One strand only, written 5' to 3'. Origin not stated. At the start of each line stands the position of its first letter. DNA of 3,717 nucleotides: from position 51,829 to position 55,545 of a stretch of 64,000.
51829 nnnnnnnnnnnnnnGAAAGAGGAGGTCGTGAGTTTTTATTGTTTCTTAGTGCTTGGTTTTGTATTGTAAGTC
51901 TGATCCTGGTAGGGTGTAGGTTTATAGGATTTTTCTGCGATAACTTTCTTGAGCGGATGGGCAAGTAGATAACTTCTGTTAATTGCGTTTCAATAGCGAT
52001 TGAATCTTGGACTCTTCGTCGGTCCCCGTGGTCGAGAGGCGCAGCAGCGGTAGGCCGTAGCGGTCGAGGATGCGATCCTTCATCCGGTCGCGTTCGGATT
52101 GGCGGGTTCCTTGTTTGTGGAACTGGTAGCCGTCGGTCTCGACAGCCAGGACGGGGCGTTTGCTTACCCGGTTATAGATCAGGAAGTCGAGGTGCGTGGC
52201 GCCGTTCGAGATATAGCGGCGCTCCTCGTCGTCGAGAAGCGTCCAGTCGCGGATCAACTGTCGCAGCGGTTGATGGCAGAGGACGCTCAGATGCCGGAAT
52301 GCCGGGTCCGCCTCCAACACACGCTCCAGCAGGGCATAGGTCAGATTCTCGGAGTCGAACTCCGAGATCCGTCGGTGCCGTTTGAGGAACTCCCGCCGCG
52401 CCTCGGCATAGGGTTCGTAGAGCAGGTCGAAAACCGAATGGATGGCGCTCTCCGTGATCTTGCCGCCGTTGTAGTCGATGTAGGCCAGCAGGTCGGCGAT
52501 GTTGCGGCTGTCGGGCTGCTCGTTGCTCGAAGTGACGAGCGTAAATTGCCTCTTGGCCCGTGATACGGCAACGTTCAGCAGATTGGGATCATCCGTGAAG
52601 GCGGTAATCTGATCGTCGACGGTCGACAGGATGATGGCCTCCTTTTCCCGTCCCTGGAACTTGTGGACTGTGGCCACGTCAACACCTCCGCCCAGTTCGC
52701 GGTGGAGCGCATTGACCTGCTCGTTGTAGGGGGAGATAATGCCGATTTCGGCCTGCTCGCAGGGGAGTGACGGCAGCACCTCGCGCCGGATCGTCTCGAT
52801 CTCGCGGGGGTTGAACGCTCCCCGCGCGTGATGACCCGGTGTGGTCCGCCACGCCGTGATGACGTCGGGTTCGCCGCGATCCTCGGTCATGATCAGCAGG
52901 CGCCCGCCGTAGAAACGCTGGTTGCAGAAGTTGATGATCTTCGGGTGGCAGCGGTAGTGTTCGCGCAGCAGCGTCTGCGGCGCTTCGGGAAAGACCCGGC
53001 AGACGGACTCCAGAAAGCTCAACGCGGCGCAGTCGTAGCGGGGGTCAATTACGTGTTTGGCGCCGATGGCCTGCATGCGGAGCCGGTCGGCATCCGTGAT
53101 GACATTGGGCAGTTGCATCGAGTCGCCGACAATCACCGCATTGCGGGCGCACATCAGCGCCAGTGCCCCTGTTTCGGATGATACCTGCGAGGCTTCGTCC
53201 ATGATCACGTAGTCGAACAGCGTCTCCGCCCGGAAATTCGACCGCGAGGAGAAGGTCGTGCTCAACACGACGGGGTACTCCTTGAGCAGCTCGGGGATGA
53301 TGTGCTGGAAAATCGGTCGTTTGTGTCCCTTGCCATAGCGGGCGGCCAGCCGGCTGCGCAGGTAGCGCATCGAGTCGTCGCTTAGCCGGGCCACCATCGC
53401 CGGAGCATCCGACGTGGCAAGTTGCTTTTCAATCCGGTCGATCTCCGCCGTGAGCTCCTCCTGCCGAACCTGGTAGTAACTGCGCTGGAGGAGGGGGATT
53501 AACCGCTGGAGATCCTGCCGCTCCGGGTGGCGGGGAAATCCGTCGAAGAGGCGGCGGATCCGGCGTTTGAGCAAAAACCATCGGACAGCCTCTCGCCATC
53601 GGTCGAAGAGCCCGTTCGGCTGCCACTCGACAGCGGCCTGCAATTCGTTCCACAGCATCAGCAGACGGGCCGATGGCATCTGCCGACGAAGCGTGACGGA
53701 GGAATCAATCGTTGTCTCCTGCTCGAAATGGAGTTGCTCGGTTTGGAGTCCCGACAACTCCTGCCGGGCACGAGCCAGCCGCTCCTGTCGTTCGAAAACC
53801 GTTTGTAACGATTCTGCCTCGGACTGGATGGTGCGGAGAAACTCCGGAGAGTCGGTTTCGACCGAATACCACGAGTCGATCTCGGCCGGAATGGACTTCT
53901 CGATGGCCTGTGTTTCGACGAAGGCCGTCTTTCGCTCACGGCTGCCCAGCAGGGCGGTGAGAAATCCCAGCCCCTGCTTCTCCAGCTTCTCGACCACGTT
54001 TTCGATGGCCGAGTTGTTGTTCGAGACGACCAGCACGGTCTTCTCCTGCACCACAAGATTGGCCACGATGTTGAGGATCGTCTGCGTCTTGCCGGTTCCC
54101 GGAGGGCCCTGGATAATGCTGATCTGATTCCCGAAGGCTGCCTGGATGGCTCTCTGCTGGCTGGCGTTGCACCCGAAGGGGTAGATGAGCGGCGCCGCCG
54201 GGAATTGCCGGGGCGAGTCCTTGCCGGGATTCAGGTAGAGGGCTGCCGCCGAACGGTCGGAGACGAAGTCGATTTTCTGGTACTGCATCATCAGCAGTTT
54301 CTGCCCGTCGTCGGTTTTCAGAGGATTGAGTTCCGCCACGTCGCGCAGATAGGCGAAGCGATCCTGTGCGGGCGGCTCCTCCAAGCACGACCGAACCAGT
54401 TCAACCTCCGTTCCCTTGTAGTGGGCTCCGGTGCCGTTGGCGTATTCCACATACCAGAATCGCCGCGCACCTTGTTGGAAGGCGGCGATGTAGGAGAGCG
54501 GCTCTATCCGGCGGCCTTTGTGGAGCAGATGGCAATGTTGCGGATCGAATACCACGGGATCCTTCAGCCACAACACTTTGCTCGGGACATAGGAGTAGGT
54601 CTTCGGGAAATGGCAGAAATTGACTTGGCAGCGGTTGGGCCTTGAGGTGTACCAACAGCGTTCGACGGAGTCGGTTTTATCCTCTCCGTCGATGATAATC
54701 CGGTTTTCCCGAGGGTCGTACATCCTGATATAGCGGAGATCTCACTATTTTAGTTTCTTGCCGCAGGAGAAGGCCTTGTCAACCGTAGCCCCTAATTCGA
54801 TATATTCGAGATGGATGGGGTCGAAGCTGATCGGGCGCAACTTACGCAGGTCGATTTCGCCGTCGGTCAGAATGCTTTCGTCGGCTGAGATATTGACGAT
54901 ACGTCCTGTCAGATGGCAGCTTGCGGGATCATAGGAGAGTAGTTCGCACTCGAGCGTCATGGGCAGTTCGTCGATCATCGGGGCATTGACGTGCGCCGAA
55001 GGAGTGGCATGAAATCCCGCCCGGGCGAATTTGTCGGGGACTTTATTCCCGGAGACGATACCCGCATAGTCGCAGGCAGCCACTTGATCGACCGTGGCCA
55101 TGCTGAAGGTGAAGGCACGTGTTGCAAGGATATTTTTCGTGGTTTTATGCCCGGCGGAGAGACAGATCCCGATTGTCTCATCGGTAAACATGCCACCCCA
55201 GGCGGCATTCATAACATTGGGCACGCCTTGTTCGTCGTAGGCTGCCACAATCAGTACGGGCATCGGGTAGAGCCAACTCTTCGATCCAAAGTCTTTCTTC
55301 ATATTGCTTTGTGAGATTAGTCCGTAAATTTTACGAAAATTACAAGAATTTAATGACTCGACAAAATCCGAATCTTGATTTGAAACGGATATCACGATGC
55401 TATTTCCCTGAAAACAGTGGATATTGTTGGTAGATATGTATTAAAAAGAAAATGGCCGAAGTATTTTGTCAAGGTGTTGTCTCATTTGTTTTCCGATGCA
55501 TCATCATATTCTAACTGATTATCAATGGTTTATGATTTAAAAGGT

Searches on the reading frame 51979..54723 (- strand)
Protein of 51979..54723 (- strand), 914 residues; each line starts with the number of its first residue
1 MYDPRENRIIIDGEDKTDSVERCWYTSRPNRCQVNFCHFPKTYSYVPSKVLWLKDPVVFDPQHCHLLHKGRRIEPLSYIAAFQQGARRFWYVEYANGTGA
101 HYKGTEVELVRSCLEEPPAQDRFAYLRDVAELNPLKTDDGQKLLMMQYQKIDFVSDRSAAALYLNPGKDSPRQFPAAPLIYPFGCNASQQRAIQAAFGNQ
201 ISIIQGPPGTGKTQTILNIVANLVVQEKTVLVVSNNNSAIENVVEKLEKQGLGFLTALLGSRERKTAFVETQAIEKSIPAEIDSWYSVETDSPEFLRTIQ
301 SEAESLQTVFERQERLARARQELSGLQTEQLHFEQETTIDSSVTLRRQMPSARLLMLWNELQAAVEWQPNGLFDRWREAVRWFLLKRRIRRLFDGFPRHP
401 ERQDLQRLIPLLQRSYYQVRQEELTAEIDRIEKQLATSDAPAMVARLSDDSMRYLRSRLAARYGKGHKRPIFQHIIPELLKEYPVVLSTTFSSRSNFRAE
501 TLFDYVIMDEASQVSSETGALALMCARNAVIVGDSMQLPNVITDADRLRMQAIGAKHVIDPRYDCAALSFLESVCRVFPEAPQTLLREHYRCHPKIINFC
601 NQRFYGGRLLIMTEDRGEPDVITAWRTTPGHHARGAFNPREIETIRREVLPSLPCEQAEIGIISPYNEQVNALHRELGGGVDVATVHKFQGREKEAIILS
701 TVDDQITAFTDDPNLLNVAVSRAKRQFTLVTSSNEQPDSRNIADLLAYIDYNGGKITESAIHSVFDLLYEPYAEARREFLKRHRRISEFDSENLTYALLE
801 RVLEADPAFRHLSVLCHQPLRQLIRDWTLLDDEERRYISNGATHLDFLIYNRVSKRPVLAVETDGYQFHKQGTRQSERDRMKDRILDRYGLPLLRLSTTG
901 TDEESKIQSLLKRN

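Call 7: search_protein_families(library=pfam, proteins=[window:51979-54723:-], max_evalue=0.1)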
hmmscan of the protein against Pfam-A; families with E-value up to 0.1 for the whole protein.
window:51979-54723:- (914 aa): 22 families
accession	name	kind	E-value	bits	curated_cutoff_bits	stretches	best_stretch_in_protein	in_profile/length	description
PF13086.12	AAA_11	-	1.5e-28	100.7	27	1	185-542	2-254/257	AAA domain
PF13087.12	AAA_12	-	1e-26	94.2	27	1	569-733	4-194/195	AAA domain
PF13245.12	AAA_19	-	1.8e-13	51.3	25.1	1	189-265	1-78/134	AAA domain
PF10881.14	DUF2726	-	9.8e-12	45.2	24.7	1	791-909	8-121/126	Protein of unknown function (DUF2726)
PF13604.12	AAA_30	-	2.3e-10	41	27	1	186-247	3-66/191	AAA domain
PF01443.25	Viral_helicase1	-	9.7e-10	39.1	21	1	666-731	164-228/228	Viral superfamily 1 RNA helicase core domain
PF18741.7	MTES_1575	-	1.1e-05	25.9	38.2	1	840-899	22-79/96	REase_MTES_1575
PF09848.15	SLFN-g3_helicase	-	1.1e-05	25.4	24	1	200-267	2-68/354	Schlafen group 3, DNA/RNA helicase domain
PF13538.12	UvrD_C_2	-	1.3e-05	25.4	27.4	1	682-730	3-52/52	UvrD-like helicase C-terminal domain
PF20720.3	nSTAND3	-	1.4e-05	25.2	27.2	1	188-265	6-81/155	Novel STAND NTPase 3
PF00580.27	UvrD-helicase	-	2e-05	24.9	23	1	186-258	2-68/271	UvrD/REP helicase N-terminal domain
PF00270.35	DEAD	-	2.2e-05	24.7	26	1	187-253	2-71/167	DEAD/DEAH box helicase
PF04851.21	ResIII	-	2.3e-05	24.8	22.5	1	187-249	6-75/164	Type III restriction enzyme, res subunit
PF25199.1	nSTAND_NTPase5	-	0.0011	19.3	34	1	198-250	40-93/145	Novel STAND NTPase 5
PF02562.22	PhoH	-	0.0031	17.5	27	1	186-230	6-50/205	PhoH-like protein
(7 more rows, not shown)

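Call 8: search_protein_families(library=padloc, proteins=[window:51979-54723:-], max_evalue=0.1)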
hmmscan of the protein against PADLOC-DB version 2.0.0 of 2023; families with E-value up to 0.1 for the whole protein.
window:51979-54723:- (914 aa): 40 families (the best 25 are shown)
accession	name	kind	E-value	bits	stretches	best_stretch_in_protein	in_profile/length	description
PDLC03920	MkoA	-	3.9e-55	185.7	1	187-734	618-1077/1112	-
PDLC03924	MkoC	-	4.6e-53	178.6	2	500-731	668-942/1136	-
PDLC05009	PDC-S37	-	1.5e-42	143.6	3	186-264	295-373/1550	-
PDLC03921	MkoA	-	3.8e-39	132.2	3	185-249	1027-1094/1607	-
PDLC02194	Hhe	-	5.3e-22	74.9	2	185-261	426-502/1911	-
PDLC05035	PDC-S53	-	7.3e-09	32.2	1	189-256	499-565/900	-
PDLC04140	mad8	-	2.2e-07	28.7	1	199-350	27-148/314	mads_8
PDLC01734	typeIV_RecD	-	2.3e-07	27.5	1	188-233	343-388/763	RecD_0_IVD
PDLC03802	RTasHel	-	2.6e-06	24.5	1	672-744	600-665/675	DRT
PDLC01439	typeIV_DinG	-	8.1e-06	22.8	1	192-318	26-143/575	CAS-IV-A; associated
PDLC02895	DpdJ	-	1.3e-05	20.3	1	500-610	190-289/2112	DpdJ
PDLC02350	AbiO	-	1.6e-05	21.9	1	188-237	181-230/468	AbiO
PDLC05064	PDC-S68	-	3.6e-05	19.7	1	190-235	691-736/1273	-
PDLC00127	GajB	-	4.2e-05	20.2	1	679-737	504-572/594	UrvD helicase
PDLC00117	GajB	-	5.4e-05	19.9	1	188-252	19-84/604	UrvD helicase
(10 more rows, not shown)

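Call 9: search_protein_families(library=ncbifam, proteins=[window:51979-54723:-], max_evalue=0.1)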
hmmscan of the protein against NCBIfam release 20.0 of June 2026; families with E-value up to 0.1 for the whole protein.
window:51979-54723:- (914 aa): 14 families
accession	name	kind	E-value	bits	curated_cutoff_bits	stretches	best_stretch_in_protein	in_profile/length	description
TIGR00376.1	TIGR00376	hypoth_equivalog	5.7e-51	173.7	348.9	3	637-753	507-631/639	IGHMBP2 family helicase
NF058533.1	antiphage_ProA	equivalog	3.1e-41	140.9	1500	2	173-328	638-796/1903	anti-phage protein ProA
NF040671.1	PLuB_AAA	exception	1.2e-30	105.7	999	3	185-252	816-884/1256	PLuB system helicase-like protein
NF042953.1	Hhe_antiphage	equivalog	1.1e-26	92.7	2000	2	178-335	322-488/1797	DUF4011 domain-containing anti-phage protein Hhe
TIGR01448.2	helicase_RecD2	equivalog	1.5e-14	53.1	500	2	186-231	318-363/713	SF1B family DNA helicase RecD2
TIGR01447.1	recD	equivalog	2.1e-09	36.5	310.15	1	185-228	149-192/597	exodeoxyribonuclease V subunit alpha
NF008127.0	PRK10875.1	equivalog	3e-06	26.1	671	1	189-225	161-197/619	exodeoxyribonuclease V subunit alpha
NF042913.1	CyRepA1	equivalog_domain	0.0032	16.4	200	1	200-264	3-55/595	plasmid replication protein, CyRepA1 family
TIGR03117.2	cas_csf4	equivalog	0.023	12.9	400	1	190-285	137-235/800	type IV CRISPR-associated DEAD/DEAH-box helicase Csf4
NF001624.0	PRK00411.1-2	subfamily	0.031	13.1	354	1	202-235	55-88/374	ORC1-type DNA replication protein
TIGR03600.1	phage_DnaB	exception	0.048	12.6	498.65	1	198-249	193-244/421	phage replicative helicase, DnaB family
NF042959.1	IteA_antiphage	equivalog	0.059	12.5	510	0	191-225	118-151/367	anti-phage ATPase IteA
NF006306.0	PRK08506.1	equivalog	0.095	11.3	596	0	201-240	194-233/472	replicative DNA helicase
NF053713.1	helicas_STM2767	equivalog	0.098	11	550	0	188-230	178-220/665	STM2767 family DEAD/DEAH box helicase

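Call 47: find_homologous_proteins(query=window:51979-54723:-, max_evalue=1e-10)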
Query window:51979-54723:- (914 aa): 4768 proteins with E <= 1e-10 among 8000 candidates; the best 120 are listed.
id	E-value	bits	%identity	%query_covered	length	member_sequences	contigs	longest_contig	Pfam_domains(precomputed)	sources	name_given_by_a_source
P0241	0.0e+0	2013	96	100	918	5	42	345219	PF13538.13,PF13087.13,PF13086.13,PF01443.25,PF13604.13,PF13245.13,PF18741.8,PF10881.15,PF09848.16,PF04851.22,PF00580.28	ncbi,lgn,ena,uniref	ncbi:AAA domain-containing protein [Alistipes shahii]|uniref:AAA domain-containing protein n=1 Tax=A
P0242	0.0e+0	2005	96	100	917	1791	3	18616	PF13538.13,PF13087.13,PF13086.13,PF01443.25,PF13604.13,PF13245.13,PF10881.15,PF09848.16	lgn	-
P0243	0.0e+0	2004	95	100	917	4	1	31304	PF13538.13,PF13087.13,PF13086.13,PF01443.25,PF13604.13,PF13245.13,PF10881.15,PF09848.16,PF04851.22,PF20720.4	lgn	-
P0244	0.0e+0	2003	96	100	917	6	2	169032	PF13538.13,PF13087.13,PF13086.13,PF00270.36,PF01443.25,PF13604.13,PF13245.13,PF10881.15,PF09848.16,PF04851.22,PF20720.4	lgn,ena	-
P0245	0.0e+0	1933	91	100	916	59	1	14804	PF13538.13,PF13087.13,PF13086.13,PF01443.25,PF13604.13,PF13245.13,PF18741.8,PF10881.15,PF09848.16,PF04851.22,PF20720.4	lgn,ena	-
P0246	0.0e+0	1914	92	100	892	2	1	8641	PF13087.13,PF13086.13,PF00270.36,PF01443.25,PF13604.13,PF13245.13,PF04851.22,PF13538.13,PF10881.15,PF09848.16,PF20720.4,PF00580.28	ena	-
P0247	0.0e+0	1904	91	100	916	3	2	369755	PF13538.13,PF13087.13,PF13086.13,PF01443.25,PF13604.13,PF13245.13,PF10881.15,PF09848.16,PF04851.22,PF20720.4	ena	-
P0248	0.0e+0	1888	89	100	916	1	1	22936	PF13087.13,PF13086.13,PF00270.36,PF01443.25,PF13604.13,PF13245.13,PF04851.22,PF13538.13,PF10881.15,PF09848.16,PF20720.4,PF00580.28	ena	-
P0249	0.0e+0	1871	89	100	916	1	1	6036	PF13087.13,PF13086.13,PF00270.36,PF01443.25,PF13604.13,PF13245.13,PF18741.8,PF10881.15,PF09848.16,PF04851.22,PF20720.4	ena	-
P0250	0.0e+0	1865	89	100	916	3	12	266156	PF13538.13,PF13087.13,PF13086.13,PF01443.25,PF13604.13,PF13245.13,PF10881.15,PF09848.16,PF04851.22,PF20720.4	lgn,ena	-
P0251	0.0e+0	1864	89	100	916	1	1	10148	PF13538.13,PF13087.13,PF13086.13,PF01443.25,PF13604.13,PF13245.13,PF10881.15,PF09848.16,PF04851.22,PF20720.4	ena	-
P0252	0.0e+0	1860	88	100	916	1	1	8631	PF13538.13,PF13087.13,PF13086.13,PF01443.25,PF13604.13,PF13245.13,PF10881.15,PF09848.16,PF04851.22,PF20720.4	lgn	-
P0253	0.0e+0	1856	89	100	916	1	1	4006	PF13538.13,PF13087.13,PF13086.13,PF00270.36,PF01443.25,PF13604.13,PF13245.13,PF10881.15,PF09848.16,PF04851.22,PF20720.4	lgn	-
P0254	0.0e+0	1850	88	100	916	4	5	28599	PF13538.13,PF13087.13,PF13086.13,PF01443.25,PF13604.13,PF13245.13,PF10881.15,PF09848.16,PF04851.22,PF20720.4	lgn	-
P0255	0.0e+0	1848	84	100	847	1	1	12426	PF13087.13,PF13086.13,PF00270.36,PF13604.13,PF13245.13,PF10881.15,PF09848.16,PF04851.22,PF20720.4,PF00580.28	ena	-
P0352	0.0e+0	1073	54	100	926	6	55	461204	PF13538.13,PF13087.13,PF13086.13,PF01443.25,PF13604.13,PF13245.13,PF18741.8,PF10881.15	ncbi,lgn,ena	-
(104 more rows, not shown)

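Call 48: find_encoding_contigs(protein=P0241, flank=10000, max_places=6)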
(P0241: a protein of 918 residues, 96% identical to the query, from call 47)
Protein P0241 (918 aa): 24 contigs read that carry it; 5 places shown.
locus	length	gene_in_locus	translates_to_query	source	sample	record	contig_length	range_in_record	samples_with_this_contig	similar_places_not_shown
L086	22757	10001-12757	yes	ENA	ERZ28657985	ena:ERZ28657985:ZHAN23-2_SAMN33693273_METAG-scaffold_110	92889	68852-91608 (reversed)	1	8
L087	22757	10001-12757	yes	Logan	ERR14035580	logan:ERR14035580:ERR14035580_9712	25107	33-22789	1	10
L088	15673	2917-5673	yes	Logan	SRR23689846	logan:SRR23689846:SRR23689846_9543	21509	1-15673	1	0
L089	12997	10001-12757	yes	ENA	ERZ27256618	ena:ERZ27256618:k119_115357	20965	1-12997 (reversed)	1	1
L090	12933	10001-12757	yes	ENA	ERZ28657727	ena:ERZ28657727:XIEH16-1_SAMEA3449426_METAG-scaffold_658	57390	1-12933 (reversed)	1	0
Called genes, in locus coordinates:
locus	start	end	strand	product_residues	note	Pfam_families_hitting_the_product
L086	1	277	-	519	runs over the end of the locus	?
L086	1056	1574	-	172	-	-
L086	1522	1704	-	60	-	-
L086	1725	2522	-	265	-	PF14355:Abi_C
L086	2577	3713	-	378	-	PF21407:SduA_N, PF14082:SduA_C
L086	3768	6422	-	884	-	PF04851:ResIII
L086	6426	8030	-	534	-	PF01555:N6_N4_Mtase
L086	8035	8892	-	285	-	-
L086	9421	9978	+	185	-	PF01613:Flavin_Reduct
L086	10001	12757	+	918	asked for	PF00580:UvrD-helicase (faint), PF04851:ResIII (faint), PF09848:SLFN-g3_helicase (faint), PF13086:AAA_11, PF13245:AAA_19, PF13604:AAA_30 (weak), PF13087:AAA_12, PF10881:DUF2726, +3 more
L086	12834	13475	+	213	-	PF10544:T5orf172, PF13455:MUG113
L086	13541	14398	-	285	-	PF23947:DUF7281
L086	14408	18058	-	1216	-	PF12128:DUF3584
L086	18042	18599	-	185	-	PF21980:MksE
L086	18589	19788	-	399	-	-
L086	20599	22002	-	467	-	PF13391:HNH_2 (weak)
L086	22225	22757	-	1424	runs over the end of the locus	PF20720:nSTAND3 (weak), PF25199:nSTAND_NTPase5 (weak), PF00004:AAA (faint), PF05729:NACHT (faint)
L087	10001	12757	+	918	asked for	PF00580:UvrD-helicase (faint), PF04851:ResIII (faint), PF09848:SLFN-g3_helicase (faint), PF13086:AAA_11, PF13245:AAA_19, PF13604:AAA_30 (weak), PF13087:AAA_12, PF10881:DUF2726, +3 more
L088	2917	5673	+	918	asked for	PF00580:UvrD-helicase (faint), PF04851:ResIII (faint), PF09848:SLFN-g3_helicase (faint), PF13086:AAA_11, PF13245:AAA_19, PF13604:AAA_30 (weak), PF13087:AAA_12, PF10881:DUF2726, +3 more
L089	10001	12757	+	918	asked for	PF00580:UvrD-helicase (faint), PF04851:ResIII (faint), PF09848:SLFN-g3_helicase (faint), PF13086:AAA_11, PF13245:AAA_19, PF13604:AAA_30 (weak), PF13087:AAA_12, PF10881:DUF2726, +3 more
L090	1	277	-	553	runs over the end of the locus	PF03235:GmrSD_N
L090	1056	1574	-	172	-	-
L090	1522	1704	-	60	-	-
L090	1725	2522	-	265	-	PF14355:Abi_C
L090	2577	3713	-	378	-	PF21407:SduA_N, PF14082:SduA_C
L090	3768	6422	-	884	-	PF04851:ResIII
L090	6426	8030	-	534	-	PF01555:N6_N4_Mtase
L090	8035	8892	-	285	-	-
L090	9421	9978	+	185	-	PF01613:Flavin_Reduct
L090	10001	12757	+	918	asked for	PF00580:UvrD-helicase (faint), PF04851:ResIII (faint), PF09848:SLFN-g3_helicase (faint), PF13086:AAA_11, PF13245:AAA_19, PF13604:AAA_30 (weak), PF13087:AAA_12, PF10881:DUF2726, +3 more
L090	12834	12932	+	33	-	?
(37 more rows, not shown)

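Call 61: find_encoding_contigs(protein=P0352, flank=8000, max_places=5)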
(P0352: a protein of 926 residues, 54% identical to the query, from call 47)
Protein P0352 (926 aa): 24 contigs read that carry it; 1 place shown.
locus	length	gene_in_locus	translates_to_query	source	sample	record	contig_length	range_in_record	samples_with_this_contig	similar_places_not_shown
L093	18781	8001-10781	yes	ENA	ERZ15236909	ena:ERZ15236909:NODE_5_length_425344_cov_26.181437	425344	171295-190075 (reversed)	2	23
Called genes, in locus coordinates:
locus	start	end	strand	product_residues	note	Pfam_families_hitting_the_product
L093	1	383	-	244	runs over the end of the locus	PF02586:SRAP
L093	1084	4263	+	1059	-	PF08447:PAS_3 (faint), PF01590:GAF (weak), PF13185:GAF_2 (weak), PF00989:PAS (weak), PF00512:HisKA, PF02518:HATPase_c, PF00072:Response_reg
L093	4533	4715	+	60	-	PF11450:DUF3008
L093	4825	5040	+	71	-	-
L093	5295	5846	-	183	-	-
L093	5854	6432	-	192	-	PF01381:HTH_3 (weak)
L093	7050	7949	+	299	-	PF05168:HEPN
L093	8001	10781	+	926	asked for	PF13086:AAA_11, PF13245:AAA_19, PF13604:AAA_30 (weak), PF13086:AAA_11, PF13087:AAA_12, PF13538:UvrD_C_2 (weak), PF10881:DUF2726, PF18741:MTES_1575 (weak), +1 more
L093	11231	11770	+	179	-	PF04542:Sigma70_r2, PF08281:Sigma70_r4_2, PF04545:Sigma70_r4 (weak)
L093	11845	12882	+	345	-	PF04773:FecR, PF16344:FecR_C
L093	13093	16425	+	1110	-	PF07660:STN, PF13620:CarboxypepD_reg (weak), PF13715:CarbopepD_reg_2, PF07715:Plug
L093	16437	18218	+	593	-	PF14322:SusD-like_3 (weak), PF07980:SusD_RagB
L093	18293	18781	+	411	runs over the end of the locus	PF14307:Glyco_tran_WbsX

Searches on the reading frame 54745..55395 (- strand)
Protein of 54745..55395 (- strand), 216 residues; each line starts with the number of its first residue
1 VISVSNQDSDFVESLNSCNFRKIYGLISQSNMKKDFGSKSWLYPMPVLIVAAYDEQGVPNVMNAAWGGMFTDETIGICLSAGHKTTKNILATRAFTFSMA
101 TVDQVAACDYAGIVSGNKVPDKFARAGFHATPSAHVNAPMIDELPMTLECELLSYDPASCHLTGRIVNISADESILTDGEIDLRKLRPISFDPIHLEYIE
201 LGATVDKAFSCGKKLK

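Call 14: search_protein_families(library=pfam, proteins=[window:54745-55395:-], max_evalue=0.01)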
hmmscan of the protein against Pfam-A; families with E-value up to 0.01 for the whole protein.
window:54745-55395:- (216 aa): 1 family
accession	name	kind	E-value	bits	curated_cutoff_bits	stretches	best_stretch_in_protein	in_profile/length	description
PF01613.24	Flavin_Reduct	-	3.4e-14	53.7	27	1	43-174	4-136/153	Flavin reductase like domain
